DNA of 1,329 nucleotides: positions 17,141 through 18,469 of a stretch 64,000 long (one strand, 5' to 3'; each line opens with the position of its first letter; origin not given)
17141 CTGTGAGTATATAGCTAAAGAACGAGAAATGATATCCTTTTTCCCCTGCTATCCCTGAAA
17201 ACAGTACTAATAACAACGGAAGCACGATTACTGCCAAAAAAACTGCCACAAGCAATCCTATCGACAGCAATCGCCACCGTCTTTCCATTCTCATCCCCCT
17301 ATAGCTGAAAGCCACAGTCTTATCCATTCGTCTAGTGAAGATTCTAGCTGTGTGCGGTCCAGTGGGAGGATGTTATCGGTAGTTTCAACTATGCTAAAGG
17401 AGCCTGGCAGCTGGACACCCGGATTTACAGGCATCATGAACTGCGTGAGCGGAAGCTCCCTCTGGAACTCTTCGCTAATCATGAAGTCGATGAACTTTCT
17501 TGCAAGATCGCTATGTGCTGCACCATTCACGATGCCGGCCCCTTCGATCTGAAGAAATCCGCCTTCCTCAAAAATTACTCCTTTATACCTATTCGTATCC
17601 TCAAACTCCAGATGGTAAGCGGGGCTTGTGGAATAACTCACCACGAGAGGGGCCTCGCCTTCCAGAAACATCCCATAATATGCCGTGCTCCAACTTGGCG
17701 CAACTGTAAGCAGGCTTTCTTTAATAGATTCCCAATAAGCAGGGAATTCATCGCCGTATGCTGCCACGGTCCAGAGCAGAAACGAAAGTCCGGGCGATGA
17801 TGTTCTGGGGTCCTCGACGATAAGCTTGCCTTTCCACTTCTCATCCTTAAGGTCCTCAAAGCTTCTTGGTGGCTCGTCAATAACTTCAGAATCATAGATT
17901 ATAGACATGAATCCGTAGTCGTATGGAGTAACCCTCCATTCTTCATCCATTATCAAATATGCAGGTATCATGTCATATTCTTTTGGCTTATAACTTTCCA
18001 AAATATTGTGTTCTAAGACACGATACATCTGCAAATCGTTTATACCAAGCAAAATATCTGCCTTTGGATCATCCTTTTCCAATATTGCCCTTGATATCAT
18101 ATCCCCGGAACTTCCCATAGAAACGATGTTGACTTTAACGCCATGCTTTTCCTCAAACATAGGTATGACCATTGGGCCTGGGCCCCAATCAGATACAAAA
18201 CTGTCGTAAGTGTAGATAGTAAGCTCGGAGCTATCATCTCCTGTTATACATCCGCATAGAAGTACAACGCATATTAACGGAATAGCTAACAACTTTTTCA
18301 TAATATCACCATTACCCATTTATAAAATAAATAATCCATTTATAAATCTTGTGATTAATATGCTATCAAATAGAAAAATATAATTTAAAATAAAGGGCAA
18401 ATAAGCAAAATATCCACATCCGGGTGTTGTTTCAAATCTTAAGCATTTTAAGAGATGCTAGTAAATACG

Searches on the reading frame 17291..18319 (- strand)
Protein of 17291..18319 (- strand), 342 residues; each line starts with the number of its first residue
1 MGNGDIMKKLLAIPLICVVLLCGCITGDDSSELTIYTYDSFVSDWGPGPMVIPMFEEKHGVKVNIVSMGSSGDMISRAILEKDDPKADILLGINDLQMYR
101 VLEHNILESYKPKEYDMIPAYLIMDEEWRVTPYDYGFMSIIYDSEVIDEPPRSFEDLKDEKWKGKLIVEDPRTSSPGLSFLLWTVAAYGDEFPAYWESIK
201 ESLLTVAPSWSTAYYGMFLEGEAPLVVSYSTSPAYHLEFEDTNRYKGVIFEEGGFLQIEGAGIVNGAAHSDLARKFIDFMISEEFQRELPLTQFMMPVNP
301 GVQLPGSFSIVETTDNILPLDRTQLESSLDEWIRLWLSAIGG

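Call 15: find_related_loci(query=window:17291-18319:-, collection=genome_contigs, flank=10000)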
Query window:17291-18319:- (342 aa) in genome_contigs; peptide patterns used: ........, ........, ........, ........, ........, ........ (x = any residue, [..] = any of these).
52 stretches matched a pattern; 14 encode a relative of the query (tblastn E <= 1e-3); 14 distinct loci.
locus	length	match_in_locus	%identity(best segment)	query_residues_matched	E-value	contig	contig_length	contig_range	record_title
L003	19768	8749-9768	73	3-342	9e-179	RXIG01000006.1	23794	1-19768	MAG: archaeon isolate NM3 k119_14502_flag_0_multi_44.7624_len_23794, whole genome shotgun sequence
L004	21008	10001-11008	72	7-341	5e-167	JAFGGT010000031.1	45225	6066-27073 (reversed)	MAG: Candidatus Methanofastidiosia archaeon isolate Zod_Metabat.1406 k87_1291432, whole genome shotgun sequence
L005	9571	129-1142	70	4-340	2e-162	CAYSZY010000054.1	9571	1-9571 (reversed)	MAG TPA_asm: uncultured Thermococci archaeon isolate binchicken_co139_29 genome assembly, contig: NODE_16489_length_9571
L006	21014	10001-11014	71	6-341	1e-164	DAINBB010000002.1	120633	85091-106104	MAG TPA_asm: Halobacteria archaeon isolate CTOTU18755 NODE_100_length_120633_cov_7.162758, whole genome shotgun sequence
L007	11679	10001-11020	40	7-336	2e-79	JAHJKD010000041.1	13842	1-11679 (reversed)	MAG: Patescibacteria group bacterium isolate Modern_marine_rock_biofilm.mb.65 Modern_marine_rock.mb.65_k141_726885, whol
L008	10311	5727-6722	26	2-336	1e-21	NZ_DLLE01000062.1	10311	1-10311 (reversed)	MAG: Treponema sp. UBA7570 UBA7570_contig_100, whole genome shotgun sequence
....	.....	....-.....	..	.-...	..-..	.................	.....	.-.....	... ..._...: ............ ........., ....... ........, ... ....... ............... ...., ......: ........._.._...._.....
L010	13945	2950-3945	26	2-336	6e-20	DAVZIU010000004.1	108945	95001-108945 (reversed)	MAG TPA_asm: Treponema berlinense isolate gSpreadC_ID_74 NODE_23_length_108945_cov_13.314556, whole genome shotgun seque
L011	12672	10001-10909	27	6-312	8e-19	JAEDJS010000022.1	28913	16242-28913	MAG: Treponema sp. isolate MAG194 NODE_1477_length_28913_cov_7.298184, whole genome shotgun sequence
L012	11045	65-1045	24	7-336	2e-18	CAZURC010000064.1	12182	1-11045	MAG TPA_asm: uncultured Treponema sp. isolate SRP225648_co1_205 genome assembly, contig: NODE_13275_length_12182_cov_29.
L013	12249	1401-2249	24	54-336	1e-15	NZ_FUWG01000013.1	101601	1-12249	Treponema porcinum strain ATCC BAA-908, whole genome shotgun sequence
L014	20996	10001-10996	26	2-336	1e-21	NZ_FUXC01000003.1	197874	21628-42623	Treponema berlinense strain ATCC BAA-909, whole genome shotgun sequence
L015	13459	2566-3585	24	19-336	4e-12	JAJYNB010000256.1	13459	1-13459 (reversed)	MAG: Bacillota bacterium isolate DBS2-4.bin25 NODE_8306_length_13459_cov_1.20635, whole genome shotgun sequence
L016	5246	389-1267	23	49-332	8e-12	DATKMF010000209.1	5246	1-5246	MAG TPA_asm: Candidatus Cybelea sp. isolate SMAG_U14704 k141_1762062, whole genome shotgun sequence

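Call 50: search_protein_families(library=pfam, proteins=[window:17291-18319:-], max_evalue=0.01)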
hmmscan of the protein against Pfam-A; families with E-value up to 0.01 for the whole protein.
window:17291-18319:- (342 aa): 4 families
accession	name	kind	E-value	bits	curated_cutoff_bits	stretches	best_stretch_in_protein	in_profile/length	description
PF13343.11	SBP_bac_6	-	4.2e-24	85.8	24.6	1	84-302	1-224/245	Bacterial extracellular solute-binding protein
PF13416.11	SBP_bac_8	-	4.8e-21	76.2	27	1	54-307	5-270/279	Bacterial extracellular solute-binding protein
PF01547.30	SBP_bac_1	-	6.7e-14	53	26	1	55-286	17-306/307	Bacterial extracellular solute-binding protein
PF13531.11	SBP_bac_11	-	1.7e-10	41.5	25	1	52-287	17-219/227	Bacterial extracellular solute-binding protein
